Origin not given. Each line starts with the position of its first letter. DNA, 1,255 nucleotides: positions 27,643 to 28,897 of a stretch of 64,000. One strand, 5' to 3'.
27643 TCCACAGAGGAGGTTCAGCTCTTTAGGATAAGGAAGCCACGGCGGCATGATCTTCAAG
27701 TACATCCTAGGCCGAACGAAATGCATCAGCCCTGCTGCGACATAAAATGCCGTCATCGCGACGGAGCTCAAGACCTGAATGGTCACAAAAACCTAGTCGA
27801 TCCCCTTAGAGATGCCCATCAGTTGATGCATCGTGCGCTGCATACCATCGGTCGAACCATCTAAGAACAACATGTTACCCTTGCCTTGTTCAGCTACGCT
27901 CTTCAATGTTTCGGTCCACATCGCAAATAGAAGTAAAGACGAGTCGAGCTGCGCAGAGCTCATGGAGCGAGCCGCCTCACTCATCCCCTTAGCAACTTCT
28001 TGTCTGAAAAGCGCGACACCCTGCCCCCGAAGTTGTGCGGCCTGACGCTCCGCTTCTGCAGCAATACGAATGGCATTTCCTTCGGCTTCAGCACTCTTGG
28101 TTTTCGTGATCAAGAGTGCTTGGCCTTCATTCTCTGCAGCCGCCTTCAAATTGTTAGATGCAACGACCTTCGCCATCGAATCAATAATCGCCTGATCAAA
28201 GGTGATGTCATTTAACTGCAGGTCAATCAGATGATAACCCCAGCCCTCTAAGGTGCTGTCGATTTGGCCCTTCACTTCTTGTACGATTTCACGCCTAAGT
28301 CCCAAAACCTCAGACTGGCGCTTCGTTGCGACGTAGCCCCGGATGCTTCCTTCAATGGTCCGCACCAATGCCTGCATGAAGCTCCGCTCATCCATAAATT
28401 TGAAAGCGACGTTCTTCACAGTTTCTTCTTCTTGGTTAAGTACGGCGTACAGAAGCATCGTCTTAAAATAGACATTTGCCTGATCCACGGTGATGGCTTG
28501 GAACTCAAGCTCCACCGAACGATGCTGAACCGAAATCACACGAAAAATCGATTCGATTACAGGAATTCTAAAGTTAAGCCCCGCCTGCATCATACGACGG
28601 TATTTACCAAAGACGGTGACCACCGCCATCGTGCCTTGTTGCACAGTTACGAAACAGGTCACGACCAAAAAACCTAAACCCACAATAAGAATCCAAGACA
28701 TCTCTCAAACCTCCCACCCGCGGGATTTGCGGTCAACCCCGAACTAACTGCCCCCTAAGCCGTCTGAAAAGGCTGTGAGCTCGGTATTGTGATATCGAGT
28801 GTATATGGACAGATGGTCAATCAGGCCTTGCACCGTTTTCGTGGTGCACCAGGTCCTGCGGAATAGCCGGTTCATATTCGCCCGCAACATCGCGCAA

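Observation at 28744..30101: IS1-family element with perfect 24-bp inverted repeats, no target-site duplication, abutting a 5'-truncated thioesterase gene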

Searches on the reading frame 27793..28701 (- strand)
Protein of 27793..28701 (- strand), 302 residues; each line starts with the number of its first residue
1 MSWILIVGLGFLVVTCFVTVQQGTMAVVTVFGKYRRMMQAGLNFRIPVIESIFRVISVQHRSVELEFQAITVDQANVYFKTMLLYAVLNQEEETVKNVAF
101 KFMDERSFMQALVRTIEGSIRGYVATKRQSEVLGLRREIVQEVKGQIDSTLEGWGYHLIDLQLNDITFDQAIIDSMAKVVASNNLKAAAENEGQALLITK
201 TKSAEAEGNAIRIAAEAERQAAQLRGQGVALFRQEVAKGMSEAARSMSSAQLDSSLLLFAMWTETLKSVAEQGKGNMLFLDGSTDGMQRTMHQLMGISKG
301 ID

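Call 4: search_protein_families(library=pfam, proteins=[window:27793-28701:-], max_evalue=0.1)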
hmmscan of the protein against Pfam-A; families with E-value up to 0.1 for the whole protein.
window:27793-28701:- (302 aa): 2 families
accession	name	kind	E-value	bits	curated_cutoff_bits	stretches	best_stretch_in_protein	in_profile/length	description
PF01145.31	Band_7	-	1e-30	107.5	23.6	1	19-195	2-174/176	SPFH domain / Band 7 family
PF08823.16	PG_binding_2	-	0.024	15.4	21.1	1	136-193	10-64/74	Putative peptidoglycan binding domain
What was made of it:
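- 27793..28701 (-): SPFH/Band_7 gene, the intact left neighbour. It points the same way as the transposase and starts 42 bp downstream of the transposase stop. Pfam Band_7 E 1e-30 (call 4).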

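Call 21: find_encoding_contigs(protein=window:27793-28701:-, flank=3000, max_places=8)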
Protein window:27793-28701:- (302 aa): 1 contig read that carries it; 1 place shown.
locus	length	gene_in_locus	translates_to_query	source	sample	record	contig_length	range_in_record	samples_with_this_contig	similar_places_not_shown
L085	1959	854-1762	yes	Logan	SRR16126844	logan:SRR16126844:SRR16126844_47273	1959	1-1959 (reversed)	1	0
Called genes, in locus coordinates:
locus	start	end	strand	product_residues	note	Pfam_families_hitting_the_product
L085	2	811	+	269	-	?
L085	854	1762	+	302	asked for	PF01145:Band_7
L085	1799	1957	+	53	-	?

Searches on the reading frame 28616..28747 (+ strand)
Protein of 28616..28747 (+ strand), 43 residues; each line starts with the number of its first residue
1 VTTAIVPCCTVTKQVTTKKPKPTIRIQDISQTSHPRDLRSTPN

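Call 4: search_protein_families(library=pfam, proteins=[window:28616-28747:+], max_evalue=0.1)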
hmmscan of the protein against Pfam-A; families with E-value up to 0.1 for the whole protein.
window:28616-28747:+ (43 aa): 0 families
